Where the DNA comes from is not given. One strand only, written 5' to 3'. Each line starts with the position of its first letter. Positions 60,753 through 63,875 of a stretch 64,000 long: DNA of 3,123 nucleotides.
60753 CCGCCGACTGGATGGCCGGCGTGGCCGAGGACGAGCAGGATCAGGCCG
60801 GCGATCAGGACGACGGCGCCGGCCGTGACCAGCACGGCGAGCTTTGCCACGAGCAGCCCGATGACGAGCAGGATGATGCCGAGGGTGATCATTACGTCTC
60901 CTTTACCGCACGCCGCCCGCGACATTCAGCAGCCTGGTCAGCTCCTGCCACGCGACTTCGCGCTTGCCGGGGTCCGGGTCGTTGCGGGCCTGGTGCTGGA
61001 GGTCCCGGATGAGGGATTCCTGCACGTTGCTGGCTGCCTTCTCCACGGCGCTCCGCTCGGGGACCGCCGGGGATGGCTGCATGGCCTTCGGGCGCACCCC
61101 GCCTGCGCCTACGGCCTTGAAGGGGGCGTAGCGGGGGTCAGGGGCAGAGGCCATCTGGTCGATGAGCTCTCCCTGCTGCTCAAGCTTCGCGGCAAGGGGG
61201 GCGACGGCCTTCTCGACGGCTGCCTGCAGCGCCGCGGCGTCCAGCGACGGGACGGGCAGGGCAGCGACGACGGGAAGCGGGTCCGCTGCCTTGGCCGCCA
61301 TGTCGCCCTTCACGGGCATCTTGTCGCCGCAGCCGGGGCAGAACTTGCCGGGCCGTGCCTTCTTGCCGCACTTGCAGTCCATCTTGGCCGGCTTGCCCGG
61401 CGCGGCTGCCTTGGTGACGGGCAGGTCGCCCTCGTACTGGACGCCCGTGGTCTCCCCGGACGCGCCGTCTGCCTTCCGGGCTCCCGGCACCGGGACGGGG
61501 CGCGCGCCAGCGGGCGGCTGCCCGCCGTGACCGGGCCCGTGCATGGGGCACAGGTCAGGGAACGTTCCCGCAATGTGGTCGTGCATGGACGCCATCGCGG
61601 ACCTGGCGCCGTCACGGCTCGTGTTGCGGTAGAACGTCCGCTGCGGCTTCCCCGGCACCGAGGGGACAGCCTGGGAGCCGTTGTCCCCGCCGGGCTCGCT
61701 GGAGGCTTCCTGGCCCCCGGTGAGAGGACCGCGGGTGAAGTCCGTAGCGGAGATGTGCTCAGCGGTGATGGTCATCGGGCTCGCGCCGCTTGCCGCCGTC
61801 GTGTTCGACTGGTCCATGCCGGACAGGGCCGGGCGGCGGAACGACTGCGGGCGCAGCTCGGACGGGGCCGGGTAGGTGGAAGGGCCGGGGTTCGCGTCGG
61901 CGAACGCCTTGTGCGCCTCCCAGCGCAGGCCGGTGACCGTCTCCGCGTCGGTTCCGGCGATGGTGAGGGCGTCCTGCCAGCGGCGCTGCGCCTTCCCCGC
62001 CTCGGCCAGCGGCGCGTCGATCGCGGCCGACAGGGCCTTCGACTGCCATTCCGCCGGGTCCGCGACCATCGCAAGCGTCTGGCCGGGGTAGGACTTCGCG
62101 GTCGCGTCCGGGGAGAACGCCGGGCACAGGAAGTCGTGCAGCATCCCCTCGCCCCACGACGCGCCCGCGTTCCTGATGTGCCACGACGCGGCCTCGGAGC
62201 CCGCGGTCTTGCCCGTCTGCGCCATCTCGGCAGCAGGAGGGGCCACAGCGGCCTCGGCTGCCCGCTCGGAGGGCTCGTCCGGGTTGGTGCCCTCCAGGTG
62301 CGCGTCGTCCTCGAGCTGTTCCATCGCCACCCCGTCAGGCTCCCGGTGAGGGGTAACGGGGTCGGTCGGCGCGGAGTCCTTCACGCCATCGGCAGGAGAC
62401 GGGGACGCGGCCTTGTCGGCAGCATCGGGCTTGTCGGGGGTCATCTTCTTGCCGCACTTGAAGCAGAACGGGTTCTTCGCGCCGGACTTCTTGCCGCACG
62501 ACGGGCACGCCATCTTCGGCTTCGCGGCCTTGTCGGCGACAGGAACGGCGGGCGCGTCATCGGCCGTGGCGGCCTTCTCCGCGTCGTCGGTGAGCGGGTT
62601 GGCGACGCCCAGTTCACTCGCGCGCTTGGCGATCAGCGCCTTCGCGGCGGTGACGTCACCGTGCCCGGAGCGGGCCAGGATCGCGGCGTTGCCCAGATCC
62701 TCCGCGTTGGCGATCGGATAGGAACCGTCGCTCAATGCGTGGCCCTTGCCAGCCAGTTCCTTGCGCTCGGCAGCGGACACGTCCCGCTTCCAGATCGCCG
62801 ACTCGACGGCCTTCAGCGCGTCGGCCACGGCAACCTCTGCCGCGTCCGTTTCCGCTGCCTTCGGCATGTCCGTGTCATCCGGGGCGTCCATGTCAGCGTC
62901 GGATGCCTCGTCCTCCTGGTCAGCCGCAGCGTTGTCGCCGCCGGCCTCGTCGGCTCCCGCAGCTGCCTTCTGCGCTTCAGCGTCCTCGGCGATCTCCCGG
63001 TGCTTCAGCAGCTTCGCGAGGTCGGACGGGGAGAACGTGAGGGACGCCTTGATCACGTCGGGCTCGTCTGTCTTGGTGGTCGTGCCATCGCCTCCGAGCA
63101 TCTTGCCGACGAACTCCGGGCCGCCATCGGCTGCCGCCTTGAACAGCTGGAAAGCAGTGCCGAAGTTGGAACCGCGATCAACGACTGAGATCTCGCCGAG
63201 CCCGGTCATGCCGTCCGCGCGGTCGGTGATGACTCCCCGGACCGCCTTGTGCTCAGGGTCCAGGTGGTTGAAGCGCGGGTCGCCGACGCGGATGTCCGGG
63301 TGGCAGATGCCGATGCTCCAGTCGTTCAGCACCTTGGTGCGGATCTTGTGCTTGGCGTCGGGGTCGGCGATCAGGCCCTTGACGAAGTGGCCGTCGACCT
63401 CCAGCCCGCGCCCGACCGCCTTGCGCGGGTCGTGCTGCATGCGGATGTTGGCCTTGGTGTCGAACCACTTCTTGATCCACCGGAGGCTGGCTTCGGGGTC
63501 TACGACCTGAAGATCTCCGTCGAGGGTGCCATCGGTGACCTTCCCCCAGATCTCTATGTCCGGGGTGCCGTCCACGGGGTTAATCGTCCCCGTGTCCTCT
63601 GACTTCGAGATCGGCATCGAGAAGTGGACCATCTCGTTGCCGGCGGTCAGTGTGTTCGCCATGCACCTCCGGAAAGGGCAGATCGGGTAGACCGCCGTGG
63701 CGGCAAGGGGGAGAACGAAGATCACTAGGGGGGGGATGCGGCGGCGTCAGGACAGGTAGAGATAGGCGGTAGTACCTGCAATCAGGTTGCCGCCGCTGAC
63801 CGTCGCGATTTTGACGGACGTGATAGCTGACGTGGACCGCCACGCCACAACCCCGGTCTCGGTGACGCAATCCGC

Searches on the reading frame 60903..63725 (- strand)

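Call 11: search_protein_families(library=phrogs, proteins=[window:60903-63725:-], max_evalue=0.01)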
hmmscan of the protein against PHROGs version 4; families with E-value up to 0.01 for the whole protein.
window:60903-63725:- (940 aa): 1 family
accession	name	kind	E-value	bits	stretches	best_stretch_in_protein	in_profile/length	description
phrog_10714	-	unknown function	0.0044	18.2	0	400-437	69-108/109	-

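Call 64: search_protein_families(library=pfam, proteins=[window:60903-63725:-], max_evalue=0.01)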
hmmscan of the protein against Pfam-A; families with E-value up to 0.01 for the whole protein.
window:60903-63725:- (940 aa): 2 families
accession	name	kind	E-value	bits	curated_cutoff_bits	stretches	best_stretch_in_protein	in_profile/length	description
PF18912.6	DZR_2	-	0.0024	18.1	27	0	406-438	9-41/56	Double zinc ribbon domain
PF12773.13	DZR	-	0.0099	16.5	27.3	0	407-425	27-45/45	Double zinc ribbon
